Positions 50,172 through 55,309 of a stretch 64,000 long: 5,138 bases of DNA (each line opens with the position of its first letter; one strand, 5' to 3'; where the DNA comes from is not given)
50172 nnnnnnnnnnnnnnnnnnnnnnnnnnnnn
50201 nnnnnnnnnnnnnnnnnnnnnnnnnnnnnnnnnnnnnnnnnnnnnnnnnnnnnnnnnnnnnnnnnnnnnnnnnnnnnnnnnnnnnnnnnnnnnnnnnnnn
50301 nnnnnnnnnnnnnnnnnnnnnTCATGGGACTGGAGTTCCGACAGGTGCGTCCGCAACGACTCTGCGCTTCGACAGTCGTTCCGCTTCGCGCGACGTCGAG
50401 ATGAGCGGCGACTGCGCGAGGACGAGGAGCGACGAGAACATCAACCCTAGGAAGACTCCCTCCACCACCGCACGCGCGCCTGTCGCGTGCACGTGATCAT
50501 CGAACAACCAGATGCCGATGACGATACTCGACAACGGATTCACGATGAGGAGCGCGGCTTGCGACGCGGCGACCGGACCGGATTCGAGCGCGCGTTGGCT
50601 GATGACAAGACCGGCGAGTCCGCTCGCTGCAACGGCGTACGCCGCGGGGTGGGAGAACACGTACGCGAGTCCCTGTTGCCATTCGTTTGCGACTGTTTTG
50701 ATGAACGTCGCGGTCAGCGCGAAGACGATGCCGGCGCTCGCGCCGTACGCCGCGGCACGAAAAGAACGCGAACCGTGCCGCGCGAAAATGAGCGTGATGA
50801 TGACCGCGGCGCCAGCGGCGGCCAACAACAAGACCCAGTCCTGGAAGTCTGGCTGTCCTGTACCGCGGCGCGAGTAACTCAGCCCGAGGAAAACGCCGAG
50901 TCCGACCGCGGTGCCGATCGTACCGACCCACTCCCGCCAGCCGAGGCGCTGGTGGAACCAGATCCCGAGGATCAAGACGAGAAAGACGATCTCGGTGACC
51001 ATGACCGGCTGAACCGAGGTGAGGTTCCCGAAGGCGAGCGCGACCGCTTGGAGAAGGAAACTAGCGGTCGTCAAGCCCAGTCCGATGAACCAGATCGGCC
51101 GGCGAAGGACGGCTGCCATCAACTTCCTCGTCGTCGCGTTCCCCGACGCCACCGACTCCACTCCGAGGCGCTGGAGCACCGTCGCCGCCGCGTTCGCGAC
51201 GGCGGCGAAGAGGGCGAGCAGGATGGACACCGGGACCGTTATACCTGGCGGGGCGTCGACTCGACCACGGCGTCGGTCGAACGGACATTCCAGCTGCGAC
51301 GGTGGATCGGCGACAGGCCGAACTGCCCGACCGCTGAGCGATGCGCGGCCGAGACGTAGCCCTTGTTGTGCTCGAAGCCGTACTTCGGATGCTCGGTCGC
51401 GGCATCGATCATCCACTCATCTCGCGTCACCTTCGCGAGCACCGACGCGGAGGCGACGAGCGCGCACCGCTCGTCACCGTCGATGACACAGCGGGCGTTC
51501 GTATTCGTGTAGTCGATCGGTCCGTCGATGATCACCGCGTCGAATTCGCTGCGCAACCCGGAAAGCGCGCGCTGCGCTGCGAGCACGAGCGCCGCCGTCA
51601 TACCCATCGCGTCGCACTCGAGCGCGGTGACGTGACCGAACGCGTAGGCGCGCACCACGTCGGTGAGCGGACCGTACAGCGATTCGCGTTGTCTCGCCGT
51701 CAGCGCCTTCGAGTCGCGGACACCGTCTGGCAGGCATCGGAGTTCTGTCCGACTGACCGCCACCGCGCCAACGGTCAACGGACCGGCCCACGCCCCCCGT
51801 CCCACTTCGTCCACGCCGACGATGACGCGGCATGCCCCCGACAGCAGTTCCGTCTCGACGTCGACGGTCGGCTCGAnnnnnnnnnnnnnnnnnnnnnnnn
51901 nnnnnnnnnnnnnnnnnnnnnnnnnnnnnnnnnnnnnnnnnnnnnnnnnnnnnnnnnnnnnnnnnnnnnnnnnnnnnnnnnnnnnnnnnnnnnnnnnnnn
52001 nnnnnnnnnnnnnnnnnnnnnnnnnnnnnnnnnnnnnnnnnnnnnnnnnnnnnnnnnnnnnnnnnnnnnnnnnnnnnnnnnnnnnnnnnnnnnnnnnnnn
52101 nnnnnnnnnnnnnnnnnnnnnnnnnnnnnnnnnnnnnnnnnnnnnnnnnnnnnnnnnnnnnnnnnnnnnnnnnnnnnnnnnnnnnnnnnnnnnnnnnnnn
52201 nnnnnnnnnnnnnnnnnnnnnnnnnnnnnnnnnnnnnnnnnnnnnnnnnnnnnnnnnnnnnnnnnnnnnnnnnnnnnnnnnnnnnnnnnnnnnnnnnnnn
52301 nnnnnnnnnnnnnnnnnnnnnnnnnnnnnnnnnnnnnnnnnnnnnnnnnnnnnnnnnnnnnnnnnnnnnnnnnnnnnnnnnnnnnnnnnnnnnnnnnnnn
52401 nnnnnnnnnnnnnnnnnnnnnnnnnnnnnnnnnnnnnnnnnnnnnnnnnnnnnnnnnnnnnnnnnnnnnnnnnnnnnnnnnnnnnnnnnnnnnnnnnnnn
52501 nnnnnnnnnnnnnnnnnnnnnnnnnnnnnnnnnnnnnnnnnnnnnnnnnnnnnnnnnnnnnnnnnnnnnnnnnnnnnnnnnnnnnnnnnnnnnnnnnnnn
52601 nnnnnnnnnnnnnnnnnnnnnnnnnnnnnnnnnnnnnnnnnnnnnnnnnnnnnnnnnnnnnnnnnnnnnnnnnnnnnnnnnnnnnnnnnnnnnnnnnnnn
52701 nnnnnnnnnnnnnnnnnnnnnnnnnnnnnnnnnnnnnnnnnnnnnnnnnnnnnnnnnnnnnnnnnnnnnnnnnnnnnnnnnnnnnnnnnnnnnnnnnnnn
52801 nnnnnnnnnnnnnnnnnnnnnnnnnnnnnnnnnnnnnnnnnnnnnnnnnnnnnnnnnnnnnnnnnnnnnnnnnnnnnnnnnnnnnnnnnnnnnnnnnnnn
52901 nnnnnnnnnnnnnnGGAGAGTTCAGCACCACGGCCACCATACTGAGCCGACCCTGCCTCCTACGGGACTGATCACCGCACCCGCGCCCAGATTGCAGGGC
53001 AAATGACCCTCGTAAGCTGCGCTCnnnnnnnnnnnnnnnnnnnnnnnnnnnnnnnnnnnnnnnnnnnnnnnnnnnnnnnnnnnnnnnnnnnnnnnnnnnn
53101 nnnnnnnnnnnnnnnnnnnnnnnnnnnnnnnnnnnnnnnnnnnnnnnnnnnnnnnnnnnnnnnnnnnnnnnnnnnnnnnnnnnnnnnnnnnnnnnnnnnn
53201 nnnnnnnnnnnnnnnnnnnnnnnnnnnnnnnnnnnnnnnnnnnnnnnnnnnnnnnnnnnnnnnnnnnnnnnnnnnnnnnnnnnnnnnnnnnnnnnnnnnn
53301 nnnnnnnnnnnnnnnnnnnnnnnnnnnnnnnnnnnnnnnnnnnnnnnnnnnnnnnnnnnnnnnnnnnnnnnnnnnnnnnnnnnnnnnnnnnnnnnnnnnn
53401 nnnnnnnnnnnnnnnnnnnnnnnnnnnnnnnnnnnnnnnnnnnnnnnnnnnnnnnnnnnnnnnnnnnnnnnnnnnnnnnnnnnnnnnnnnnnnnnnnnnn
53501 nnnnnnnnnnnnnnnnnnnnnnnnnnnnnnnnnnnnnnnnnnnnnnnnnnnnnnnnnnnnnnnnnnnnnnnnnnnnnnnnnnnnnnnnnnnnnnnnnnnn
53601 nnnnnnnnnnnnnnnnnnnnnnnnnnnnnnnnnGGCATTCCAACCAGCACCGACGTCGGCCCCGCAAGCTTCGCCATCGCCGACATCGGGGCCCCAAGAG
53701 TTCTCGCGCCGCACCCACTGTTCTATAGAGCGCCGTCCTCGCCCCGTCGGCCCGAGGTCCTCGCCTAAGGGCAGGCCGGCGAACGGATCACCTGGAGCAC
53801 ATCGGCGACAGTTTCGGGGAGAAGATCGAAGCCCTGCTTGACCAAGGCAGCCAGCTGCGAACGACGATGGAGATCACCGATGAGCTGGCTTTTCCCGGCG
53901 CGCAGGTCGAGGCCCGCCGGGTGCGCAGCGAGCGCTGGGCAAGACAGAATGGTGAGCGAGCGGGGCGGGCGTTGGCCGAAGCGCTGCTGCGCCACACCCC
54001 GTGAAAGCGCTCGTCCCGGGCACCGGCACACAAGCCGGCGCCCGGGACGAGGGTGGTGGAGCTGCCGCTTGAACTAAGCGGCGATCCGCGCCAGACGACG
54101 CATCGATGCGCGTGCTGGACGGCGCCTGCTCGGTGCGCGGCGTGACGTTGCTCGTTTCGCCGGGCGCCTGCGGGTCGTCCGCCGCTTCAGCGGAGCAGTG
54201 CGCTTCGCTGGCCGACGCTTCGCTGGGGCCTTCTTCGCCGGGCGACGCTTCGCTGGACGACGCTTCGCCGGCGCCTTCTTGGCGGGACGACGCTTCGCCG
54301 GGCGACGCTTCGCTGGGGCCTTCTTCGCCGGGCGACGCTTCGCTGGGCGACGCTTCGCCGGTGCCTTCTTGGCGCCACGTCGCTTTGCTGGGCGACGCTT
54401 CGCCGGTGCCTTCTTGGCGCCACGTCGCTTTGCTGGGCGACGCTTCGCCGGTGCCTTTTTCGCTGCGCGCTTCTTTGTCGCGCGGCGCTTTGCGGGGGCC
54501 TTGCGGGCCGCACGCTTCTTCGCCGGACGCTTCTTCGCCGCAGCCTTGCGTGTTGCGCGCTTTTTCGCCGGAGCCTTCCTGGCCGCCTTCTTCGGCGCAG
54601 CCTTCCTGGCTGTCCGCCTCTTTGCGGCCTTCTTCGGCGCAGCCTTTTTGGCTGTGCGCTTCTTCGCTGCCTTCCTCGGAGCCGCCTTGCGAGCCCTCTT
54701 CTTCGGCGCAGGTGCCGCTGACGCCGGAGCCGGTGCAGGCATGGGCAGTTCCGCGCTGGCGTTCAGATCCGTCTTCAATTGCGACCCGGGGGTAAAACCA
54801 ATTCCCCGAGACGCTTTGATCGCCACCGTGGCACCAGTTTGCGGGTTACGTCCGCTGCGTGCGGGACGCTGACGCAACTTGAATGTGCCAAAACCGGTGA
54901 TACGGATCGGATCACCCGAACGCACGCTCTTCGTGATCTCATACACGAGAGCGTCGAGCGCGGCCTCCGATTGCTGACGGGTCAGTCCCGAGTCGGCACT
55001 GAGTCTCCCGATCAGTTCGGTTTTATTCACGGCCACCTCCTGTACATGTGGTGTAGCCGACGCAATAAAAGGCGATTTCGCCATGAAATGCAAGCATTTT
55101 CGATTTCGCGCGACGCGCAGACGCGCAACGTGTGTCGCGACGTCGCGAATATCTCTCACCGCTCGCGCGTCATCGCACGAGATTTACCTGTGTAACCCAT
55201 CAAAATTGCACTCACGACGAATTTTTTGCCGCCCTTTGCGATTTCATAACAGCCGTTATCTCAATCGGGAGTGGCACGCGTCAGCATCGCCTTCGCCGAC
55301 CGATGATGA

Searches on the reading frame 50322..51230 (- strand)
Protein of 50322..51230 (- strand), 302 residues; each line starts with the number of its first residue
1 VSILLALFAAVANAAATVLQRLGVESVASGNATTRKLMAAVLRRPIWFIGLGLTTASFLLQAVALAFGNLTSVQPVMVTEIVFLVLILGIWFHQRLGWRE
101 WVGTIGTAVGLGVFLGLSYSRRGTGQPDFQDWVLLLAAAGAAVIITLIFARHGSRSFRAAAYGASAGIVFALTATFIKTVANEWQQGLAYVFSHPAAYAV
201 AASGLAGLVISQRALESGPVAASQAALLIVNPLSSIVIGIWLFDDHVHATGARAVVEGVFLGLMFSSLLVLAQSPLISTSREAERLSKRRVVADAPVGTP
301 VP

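Call 89: search_protein_families(library=pfam, proteins=[window:50322-51230:-], max_evalue=0.01)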
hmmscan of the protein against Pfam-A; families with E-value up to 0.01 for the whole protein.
window:50322-51230:- (302 aa): 1 family
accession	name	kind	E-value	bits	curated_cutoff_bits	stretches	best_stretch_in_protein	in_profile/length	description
PF00892.27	EamA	-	0.00024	21.8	28.2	1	47-113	66-132/135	EamA-like transporter family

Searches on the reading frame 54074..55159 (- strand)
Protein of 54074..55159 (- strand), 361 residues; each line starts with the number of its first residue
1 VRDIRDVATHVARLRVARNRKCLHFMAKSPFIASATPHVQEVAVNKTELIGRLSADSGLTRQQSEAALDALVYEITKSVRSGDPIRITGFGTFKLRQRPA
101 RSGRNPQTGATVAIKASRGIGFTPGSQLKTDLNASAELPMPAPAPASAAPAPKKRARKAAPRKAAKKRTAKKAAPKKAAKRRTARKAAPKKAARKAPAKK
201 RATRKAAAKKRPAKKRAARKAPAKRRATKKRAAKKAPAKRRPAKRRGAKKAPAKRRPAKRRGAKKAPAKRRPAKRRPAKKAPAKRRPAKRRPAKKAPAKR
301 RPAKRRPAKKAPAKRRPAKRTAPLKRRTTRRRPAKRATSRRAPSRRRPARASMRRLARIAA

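Call 3: search_protein_families(library=pfam, proteins=[window:54074-55159:-], max_evalue=0.01)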
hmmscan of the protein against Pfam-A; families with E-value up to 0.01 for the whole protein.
window:54074-55159:- (361 aa): 4 families
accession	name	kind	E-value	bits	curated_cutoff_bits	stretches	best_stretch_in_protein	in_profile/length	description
PF00216.26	Bac_DNA_binding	-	3.3e-27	95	22.4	1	44-133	1-90/90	Bacterial DNA-binding protein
PF07382.16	HC2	-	1e-08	36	40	2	214-351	6-144/194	Histone H1-like nucleoprotein HC2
PF18291.6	HU-HIG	-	8.3e-07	29.5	26.2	1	39-134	27-120/125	HU domain fused to wHTH, Ig, or Glycine-rich motif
PF02095.21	Extensin_1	-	0.00017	21.9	105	1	193-344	11-161/171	Extensin-like protein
